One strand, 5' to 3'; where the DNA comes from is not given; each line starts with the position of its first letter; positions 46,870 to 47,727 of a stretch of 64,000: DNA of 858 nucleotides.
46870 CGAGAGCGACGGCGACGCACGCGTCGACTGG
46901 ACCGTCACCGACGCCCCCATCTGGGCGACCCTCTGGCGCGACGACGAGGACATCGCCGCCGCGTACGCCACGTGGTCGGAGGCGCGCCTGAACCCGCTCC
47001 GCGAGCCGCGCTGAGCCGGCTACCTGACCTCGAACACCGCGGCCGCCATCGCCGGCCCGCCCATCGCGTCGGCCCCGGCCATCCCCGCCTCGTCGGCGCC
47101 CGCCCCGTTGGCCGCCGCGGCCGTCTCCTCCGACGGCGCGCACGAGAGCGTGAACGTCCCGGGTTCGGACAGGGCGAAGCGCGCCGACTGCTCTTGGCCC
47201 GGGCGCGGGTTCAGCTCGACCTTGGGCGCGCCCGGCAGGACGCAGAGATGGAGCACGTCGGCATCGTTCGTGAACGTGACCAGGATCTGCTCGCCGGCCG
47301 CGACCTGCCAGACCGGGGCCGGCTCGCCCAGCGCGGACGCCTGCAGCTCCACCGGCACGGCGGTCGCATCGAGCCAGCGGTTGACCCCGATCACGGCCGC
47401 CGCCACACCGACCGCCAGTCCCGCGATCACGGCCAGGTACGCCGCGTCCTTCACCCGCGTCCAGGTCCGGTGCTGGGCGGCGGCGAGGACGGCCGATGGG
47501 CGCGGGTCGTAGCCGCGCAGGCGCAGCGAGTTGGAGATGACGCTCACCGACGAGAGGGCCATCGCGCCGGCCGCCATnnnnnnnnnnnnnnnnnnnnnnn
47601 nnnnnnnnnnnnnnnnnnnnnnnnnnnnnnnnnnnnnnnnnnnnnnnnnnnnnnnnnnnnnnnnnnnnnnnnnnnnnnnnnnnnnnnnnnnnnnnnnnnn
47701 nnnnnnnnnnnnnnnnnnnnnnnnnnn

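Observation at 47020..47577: CopA carries an extra C-terminal TM helix plus a Met-rich periplasmic beta-domain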

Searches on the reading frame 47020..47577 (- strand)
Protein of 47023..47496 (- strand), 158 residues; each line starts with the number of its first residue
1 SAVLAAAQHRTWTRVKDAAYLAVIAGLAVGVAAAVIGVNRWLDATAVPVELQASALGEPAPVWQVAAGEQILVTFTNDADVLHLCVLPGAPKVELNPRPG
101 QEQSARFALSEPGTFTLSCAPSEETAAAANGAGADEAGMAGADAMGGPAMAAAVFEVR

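Call 5: search_protein_families(library=pfam, proteins=[window:47023-47496:-, window:47020-47577:-], max_evalue=10)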
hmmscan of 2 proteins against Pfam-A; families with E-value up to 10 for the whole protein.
seq(158 aa): 1 family
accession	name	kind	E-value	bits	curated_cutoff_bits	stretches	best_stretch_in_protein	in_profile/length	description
PF11021.13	DUF2613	-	0.072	13.6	22.1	1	19-50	6-36/55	Protein of unknown function (DUF2613)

window:47020-47577:- (185 aa): 1 family
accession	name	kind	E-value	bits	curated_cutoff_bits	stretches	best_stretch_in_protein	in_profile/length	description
PF11021.13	DUF2613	-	1.1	9.8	22.1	1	46-77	6-36/55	Protein of unknown function (DUF2613)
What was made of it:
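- Closest known: Pfam Cupredoxin_1. Different: The window's domain scores below every Pfam threshold (call 5).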

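Call 6: search_protein_families(library=ncbifam, proteins=[window:47023-47496:-], max_evalue=10)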
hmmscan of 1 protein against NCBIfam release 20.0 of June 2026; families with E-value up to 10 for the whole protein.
seq(158 aa): 2 families
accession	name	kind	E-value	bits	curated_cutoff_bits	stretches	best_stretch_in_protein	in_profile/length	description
TIGR04246.1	nitrous_NosZ_Gp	equivalog_domain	0.025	12.9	625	1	60-120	499-560/578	Sec-dependent nitrous-oxide reductase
TIGR02866.1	CoxB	equivalog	0.038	13.5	147.7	1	66-120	123-175/202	cytochrome c oxidase subunit II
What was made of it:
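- Tried and rejected: The only hits were weak NosZ and CoxB hints at E about 0.03 (calls 5, 6).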

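Call 7: find_homologous_proteins(query=window:47023-47496:-, max_evalue=0.01)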
Query seq(158 aa) (158 aa): 21 proteins with E <= 0.01 among 4118 candidates.
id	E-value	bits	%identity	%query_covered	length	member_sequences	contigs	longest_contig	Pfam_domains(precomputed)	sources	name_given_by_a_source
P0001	8.8e-85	300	92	100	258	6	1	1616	-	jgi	jgi:plastocyanin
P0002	2.1e-65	237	77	91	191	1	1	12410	-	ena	-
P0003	4.0e-65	236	77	100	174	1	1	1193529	-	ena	-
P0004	6.6e-65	236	73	100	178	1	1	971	-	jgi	jgi:hypothetical protein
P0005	1.3e-64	235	75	100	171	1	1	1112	-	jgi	jgi:hypothetical protein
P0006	1.4e-62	228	70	100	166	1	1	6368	-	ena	-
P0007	1.4e-62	228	72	100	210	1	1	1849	-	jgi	jgi:hypothetical protein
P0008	1.3e-60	222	74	100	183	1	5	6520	-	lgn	-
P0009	7.1e-59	216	81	81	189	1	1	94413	-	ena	-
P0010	3.4e-58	214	70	100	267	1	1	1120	-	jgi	jgi:hypothetical protein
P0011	3.5e-58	214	65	100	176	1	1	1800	-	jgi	jgi:hypothetical protein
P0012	1.6e-54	202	66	100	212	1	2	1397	-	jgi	jgi:hypothetical protein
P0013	4.4e-52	194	70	93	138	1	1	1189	-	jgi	jgi:hypothetical protein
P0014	4.9e-50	187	79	70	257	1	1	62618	-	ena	-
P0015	6.8e-48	180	62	89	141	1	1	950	-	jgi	jgi:hypothetical protein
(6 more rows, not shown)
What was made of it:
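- Checked: Homologues score E 1e-85 to 1e-35 (call 7).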
